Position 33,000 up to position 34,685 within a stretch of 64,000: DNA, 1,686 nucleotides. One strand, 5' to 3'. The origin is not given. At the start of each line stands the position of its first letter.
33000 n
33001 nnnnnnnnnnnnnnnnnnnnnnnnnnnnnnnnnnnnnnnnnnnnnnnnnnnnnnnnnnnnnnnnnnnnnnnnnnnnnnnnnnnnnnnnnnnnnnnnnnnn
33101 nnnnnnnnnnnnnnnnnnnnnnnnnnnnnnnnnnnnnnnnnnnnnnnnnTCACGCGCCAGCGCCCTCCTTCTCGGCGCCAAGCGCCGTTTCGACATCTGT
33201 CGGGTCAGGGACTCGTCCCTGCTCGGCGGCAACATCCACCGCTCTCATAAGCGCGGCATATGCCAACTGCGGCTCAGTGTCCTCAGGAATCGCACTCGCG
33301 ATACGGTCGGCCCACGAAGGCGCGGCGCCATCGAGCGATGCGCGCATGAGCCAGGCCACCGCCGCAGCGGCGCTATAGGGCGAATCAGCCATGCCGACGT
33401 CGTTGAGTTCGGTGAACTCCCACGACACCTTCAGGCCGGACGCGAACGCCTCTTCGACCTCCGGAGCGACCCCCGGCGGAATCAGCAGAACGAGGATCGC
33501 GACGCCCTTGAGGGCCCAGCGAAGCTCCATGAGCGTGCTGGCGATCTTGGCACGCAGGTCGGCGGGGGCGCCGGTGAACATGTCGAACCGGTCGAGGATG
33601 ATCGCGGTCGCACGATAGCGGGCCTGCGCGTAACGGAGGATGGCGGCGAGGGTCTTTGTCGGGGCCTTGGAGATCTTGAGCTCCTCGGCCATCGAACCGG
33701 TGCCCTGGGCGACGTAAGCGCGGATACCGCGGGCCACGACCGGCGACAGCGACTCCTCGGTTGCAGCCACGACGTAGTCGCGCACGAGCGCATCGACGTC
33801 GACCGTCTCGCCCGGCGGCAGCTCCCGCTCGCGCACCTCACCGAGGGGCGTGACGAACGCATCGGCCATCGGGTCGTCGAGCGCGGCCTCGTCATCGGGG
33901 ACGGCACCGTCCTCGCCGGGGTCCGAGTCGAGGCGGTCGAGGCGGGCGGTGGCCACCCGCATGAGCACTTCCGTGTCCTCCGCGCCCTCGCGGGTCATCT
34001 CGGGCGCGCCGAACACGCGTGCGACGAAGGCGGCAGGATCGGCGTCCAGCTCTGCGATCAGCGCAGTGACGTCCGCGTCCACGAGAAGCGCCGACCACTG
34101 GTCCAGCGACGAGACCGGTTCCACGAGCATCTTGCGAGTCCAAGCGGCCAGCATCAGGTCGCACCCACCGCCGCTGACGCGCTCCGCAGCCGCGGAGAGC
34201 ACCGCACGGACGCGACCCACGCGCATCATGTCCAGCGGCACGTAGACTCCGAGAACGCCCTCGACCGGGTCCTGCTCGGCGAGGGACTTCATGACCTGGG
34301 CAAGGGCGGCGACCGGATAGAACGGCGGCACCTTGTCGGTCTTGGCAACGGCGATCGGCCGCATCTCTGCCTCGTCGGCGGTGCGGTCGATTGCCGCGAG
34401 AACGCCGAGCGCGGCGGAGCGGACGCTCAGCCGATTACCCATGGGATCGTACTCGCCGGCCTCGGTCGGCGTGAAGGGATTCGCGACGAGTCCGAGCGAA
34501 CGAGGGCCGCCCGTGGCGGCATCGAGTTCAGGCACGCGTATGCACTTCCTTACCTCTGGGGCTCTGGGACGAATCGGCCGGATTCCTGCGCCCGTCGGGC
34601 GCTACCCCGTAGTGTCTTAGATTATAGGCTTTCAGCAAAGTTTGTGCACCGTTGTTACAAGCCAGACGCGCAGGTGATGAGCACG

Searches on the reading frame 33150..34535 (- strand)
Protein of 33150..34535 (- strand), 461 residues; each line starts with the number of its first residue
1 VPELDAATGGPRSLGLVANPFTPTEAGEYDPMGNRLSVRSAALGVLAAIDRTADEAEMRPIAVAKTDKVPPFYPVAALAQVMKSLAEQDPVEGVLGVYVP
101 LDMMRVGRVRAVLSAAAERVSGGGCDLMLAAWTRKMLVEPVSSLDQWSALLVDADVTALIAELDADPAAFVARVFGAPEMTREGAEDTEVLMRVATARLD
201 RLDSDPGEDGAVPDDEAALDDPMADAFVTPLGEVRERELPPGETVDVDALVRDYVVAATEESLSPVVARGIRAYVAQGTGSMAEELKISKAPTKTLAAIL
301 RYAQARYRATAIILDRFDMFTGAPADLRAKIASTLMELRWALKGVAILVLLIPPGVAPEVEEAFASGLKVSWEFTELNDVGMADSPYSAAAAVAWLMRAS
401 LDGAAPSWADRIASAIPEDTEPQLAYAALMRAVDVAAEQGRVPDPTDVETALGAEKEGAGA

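Call 5: search_protein_families(library=pfam, proteins=[window:33150-34535:-], max_evalue=0.01)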
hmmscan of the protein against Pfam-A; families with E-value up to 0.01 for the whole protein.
window:33150-34535:- (461 aa): 0 families

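Call 7: search_protein_families(library=ncbifam, proteins=[window:33150-34535:-], max_evalue=0.01)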
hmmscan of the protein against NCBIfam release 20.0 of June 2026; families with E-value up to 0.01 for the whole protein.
window:33150-34535:- (461 aa): 0 families

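Call 55: search_protein_families(library=pfam, proteins=[window:33150-34535:-], max_evalue=10)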
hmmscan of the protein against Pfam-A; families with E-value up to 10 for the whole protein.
window:33150-34535:- (461 aa): 1 family
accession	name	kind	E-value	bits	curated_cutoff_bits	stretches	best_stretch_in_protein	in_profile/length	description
PF13191.12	AAA_16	-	0.21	12.5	32.6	1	260-332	103-156/167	AAA ATPase domain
